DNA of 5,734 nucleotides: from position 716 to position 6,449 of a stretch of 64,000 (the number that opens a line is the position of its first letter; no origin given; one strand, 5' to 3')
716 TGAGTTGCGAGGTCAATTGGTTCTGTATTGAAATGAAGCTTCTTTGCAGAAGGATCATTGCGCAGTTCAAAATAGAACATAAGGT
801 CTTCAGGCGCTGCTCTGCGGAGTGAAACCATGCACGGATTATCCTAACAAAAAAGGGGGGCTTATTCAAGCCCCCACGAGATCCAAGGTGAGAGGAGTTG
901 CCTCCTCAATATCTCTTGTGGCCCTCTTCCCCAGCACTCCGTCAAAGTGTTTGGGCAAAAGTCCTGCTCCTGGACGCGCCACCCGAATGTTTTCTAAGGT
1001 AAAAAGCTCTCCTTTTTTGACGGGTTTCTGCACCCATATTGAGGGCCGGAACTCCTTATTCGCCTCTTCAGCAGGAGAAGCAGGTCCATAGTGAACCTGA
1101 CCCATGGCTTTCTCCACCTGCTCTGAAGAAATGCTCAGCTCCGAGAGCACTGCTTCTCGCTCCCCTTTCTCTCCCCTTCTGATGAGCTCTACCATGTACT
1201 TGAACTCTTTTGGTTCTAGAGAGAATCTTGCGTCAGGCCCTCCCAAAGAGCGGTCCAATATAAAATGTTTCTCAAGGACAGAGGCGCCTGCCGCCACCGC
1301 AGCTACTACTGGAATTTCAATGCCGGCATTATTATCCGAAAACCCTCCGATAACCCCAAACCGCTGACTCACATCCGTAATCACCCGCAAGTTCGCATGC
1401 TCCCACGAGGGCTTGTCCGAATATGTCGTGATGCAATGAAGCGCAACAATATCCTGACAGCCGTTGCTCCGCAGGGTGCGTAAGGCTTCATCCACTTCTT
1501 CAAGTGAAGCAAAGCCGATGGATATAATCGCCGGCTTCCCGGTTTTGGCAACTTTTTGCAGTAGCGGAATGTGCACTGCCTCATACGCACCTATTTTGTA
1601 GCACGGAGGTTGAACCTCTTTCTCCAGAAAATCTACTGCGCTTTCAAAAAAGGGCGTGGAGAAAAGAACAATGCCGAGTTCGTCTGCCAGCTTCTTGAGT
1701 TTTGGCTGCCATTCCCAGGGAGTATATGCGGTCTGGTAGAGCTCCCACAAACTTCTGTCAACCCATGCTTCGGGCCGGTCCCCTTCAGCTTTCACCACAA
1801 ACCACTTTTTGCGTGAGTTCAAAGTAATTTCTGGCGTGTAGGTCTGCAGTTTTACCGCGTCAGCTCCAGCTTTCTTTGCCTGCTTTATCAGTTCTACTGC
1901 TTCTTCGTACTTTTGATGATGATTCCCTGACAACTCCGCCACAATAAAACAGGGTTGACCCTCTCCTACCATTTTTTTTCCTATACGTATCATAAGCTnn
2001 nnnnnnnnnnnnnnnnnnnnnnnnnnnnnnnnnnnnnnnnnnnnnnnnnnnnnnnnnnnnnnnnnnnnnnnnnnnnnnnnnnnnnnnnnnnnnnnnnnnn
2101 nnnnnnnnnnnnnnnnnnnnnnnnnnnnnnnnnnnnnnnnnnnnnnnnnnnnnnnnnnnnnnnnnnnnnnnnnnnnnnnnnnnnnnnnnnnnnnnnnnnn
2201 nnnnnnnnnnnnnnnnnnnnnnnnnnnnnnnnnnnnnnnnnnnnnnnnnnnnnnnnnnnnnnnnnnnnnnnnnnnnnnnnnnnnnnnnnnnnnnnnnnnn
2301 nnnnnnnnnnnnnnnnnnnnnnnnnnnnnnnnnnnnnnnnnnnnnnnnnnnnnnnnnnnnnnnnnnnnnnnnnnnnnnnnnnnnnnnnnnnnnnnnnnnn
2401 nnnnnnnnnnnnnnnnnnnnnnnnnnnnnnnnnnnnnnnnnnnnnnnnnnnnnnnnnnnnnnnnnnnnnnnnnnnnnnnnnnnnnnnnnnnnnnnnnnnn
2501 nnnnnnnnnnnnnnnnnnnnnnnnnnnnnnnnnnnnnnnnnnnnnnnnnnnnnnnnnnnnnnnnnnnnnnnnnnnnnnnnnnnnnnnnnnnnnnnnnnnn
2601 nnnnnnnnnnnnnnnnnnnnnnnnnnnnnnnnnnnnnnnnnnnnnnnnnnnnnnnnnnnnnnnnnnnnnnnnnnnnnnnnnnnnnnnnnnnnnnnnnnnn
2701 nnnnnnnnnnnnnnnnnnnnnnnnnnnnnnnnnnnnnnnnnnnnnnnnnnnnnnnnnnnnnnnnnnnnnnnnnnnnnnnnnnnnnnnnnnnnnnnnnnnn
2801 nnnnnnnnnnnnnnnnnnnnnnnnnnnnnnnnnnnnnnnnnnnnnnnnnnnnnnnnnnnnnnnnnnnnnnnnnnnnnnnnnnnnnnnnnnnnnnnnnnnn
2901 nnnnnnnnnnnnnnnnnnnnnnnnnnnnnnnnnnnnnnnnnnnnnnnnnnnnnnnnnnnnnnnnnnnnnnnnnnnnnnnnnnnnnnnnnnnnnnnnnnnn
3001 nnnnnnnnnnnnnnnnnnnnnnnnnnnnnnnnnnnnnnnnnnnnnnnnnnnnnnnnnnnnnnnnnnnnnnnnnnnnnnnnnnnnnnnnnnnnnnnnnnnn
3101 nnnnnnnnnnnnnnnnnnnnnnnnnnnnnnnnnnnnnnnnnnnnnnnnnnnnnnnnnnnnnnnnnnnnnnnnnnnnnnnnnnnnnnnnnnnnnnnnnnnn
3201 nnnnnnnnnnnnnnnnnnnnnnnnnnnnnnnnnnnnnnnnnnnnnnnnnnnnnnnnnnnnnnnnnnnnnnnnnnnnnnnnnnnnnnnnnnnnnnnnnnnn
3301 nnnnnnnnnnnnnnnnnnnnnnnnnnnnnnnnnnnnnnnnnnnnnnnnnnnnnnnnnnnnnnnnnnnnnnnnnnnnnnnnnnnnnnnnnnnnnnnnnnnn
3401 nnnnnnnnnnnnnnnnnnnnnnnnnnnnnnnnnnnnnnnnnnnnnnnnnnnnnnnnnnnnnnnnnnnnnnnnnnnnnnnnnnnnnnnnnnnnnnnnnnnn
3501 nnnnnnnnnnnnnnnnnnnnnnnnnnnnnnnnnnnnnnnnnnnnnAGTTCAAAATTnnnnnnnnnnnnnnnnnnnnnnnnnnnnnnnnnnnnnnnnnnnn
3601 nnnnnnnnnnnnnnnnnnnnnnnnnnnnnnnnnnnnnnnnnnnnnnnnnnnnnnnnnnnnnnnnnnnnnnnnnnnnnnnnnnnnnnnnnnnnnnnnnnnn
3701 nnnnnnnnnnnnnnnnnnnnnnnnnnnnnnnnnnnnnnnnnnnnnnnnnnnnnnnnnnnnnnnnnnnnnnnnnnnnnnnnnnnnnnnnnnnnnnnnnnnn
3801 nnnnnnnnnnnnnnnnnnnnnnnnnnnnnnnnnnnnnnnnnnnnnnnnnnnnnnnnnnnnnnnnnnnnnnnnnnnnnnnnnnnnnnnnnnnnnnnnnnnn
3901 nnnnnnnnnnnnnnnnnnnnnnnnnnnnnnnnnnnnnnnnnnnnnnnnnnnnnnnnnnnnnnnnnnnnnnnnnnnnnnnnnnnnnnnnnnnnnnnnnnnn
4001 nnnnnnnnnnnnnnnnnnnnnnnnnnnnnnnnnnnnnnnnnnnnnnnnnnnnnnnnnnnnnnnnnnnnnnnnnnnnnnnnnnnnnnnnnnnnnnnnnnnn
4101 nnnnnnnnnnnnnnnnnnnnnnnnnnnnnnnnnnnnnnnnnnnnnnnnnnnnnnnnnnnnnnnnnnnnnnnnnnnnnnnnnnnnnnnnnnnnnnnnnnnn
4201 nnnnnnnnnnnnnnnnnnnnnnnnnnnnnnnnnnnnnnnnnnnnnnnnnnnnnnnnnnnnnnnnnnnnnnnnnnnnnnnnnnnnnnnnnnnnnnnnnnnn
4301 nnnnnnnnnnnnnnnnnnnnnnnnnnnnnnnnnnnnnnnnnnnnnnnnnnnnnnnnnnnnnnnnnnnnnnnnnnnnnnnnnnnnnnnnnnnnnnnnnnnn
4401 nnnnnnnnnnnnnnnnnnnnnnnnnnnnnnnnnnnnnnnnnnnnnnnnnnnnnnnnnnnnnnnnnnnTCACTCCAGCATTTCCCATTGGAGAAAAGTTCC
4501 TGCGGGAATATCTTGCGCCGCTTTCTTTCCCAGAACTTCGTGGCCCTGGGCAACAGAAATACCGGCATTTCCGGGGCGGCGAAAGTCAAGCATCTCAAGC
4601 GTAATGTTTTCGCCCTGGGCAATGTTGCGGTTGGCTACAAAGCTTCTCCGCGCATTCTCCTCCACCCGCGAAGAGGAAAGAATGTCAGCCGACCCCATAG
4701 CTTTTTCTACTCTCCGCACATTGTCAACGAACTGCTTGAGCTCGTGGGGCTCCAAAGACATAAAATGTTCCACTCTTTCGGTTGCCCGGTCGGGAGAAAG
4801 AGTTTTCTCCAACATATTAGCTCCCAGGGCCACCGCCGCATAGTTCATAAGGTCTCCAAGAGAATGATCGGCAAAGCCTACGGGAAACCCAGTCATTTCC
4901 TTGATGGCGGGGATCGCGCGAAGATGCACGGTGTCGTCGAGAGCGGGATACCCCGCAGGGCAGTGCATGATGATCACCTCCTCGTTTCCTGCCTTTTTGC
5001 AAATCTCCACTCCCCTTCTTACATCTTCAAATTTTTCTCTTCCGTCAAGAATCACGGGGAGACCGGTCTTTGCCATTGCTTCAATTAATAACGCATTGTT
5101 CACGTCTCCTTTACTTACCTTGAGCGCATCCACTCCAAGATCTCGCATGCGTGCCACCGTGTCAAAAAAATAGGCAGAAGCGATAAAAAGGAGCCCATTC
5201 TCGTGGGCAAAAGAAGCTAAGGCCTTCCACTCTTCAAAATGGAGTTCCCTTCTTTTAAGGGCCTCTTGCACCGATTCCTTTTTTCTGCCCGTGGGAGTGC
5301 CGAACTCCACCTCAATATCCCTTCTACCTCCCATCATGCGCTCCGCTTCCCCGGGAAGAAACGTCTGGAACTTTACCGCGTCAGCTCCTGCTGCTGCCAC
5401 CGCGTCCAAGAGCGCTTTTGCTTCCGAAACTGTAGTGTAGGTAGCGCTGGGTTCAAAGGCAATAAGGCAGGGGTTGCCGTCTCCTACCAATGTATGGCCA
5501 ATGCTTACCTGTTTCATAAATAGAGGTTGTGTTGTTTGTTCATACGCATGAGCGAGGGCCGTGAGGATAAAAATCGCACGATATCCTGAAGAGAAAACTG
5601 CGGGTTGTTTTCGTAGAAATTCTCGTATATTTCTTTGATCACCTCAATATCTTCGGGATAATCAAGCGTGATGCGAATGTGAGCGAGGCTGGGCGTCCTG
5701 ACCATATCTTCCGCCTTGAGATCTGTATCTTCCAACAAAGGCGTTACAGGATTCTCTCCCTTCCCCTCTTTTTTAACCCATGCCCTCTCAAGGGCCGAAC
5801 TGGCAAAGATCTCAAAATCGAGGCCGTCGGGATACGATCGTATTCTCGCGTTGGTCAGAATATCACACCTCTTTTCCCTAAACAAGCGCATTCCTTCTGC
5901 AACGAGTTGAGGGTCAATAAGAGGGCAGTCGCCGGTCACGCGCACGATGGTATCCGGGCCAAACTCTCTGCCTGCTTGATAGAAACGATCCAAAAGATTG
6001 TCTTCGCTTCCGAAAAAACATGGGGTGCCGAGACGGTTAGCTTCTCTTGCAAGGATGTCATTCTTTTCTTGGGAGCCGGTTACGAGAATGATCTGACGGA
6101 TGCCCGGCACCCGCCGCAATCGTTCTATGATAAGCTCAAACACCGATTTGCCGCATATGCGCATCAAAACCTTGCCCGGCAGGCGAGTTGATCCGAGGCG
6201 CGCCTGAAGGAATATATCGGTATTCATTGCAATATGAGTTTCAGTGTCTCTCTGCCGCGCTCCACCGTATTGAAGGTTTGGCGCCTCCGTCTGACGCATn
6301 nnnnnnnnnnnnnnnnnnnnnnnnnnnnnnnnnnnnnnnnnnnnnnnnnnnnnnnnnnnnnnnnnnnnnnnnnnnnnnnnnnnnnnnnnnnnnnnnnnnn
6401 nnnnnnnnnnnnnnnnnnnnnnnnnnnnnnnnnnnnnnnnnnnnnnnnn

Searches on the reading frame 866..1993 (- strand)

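Call 18: search_protein_families(library=pfam, proteins=[window:866-1993:-], max_evalue=0.00001)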
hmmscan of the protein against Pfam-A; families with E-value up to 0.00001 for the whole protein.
window:866-1993:- (375 aa): 2 families
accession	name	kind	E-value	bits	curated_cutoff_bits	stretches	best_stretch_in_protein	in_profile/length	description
PF03102.20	NeuB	-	9.5e-72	241.8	22.1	1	35-276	1-234/241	NeuB family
PF08666.17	SAF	-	1.9e-10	41.5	21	1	317-371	2-60/63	SAF domain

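Call 63: search_protein_families(library=ncbifam, proteins=[window:866-1993:-], max_evalue=0.00001)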
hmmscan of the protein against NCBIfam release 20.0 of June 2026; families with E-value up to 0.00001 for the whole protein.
window:866-1993:- (375 aa): 2 families
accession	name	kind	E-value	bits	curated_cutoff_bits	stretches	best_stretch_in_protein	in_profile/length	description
TIGR03586.1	PseI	equivalog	6.6e-112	373.9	340.25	2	15-275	2-254/327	pseudaminic acid synthase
TIGR03569.1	NeuB_NnaB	equivalog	6.6e-75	252.2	399.65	2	15-276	1-256/329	N-acetylneuraminate synthase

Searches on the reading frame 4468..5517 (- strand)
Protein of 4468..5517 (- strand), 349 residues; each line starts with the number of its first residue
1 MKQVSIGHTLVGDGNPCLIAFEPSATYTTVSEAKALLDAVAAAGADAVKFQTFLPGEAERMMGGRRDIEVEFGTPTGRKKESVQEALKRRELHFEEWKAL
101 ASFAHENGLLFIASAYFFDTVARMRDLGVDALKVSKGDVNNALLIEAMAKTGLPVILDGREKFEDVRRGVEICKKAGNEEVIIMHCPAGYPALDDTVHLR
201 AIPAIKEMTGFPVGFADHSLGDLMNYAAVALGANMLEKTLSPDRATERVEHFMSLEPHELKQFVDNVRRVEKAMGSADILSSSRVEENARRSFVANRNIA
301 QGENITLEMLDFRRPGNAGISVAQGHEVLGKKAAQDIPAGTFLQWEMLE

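Call 18: search_protein_families(library=pfam, proteins=[window:4468-5517:-], max_evalue=0.00001)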
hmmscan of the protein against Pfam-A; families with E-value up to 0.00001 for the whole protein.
window:4468-5517:- (349 aa): 2 families
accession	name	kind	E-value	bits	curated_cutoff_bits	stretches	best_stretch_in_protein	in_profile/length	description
PF03102.20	NeuB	-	2e-55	188.4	22.1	1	37-277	2-239/241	NeuB family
PF08666.17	SAF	-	4.2e-12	46.9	21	1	290-349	1-63/63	SAF domain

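Call 63: search_protein_families(library=ncbifam, proteins=[window:4468-5517:-], max_evalue=0.00001)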
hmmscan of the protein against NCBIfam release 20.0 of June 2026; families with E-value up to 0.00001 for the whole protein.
window:4468-5517:- (349 aa): 3 families
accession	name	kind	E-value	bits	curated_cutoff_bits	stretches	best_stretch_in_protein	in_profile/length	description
TIGR03569.1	NeuB_NnaB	equivalog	3.7e-67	226.7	399.65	1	31-341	16-327/329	N-acetylneuraminate synthase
TIGR03586.1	PseI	equivalog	3.2e-54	184.3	340.25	1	28-342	14-326/327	pseudaminic acid synthase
NF006421.0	PRK08673.1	subfamily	2.3e-07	30.3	335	1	98-276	148-335/338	3-deoxy-7-phosphoheptulonate synthase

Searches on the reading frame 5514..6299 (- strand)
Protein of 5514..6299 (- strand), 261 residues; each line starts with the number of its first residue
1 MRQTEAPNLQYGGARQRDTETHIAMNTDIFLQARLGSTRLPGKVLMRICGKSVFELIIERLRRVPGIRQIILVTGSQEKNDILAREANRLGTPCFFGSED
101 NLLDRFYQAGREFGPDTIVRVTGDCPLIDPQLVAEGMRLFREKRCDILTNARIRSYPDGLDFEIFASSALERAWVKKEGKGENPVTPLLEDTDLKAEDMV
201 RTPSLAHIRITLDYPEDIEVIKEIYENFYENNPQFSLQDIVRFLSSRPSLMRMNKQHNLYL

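Call 18: search_protein_families(library=pfam, proteins=[window:5514-6299:-], max_evalue=0.00001)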
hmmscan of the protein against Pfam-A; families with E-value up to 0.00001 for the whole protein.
window:5514-6299:- (261 aa): 2 families
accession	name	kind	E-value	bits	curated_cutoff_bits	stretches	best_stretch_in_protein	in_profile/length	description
PF02348.25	CTP_transf_3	-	1.9e-18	67.5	22.6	1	31-174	4-145/217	Cytidylyltransferase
PF12804.13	NTP_transf_3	-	8.1e-08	33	27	1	36-149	13-120/160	MobA-like NTP transferase domain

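Call 63: search_protein_families(library=ncbifam, proteins=[window:5514-6299:-], max_evalue=0.00001)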
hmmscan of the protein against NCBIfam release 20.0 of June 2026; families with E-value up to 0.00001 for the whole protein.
window:5514-6299:- (261 aa): 5 families
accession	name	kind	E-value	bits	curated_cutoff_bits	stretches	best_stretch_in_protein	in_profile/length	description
NF009905.0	PRK13368.1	subfamily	9e-16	57.9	255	1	25-143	1-117/243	3-deoxy-manno-octulosonate cytidylyltransferase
NF003952.0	PRK05450.1-5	subfamily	3.8e-15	55.7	193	1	30-150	6-127/250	3-deoxy-manno-octulosonate cytidylyltransferase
NF003948.0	PRK05450.1-1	equivalog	1.8e-13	50.3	281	1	25-150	4-130/248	3-deoxy-manno-octulosonate cytidylyltransferase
NF003950.0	PRK05450.1-3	subfamily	6.2e-11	42.1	234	1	25-146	1-124/248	3-deoxy-manno-octulosonate cytidylyltransferase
NF001457.0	PRK00317.1-3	equivalog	8.1e-06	25.5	164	0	43-148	19-122/200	molybdenum cofactor guanylyltransferase MobA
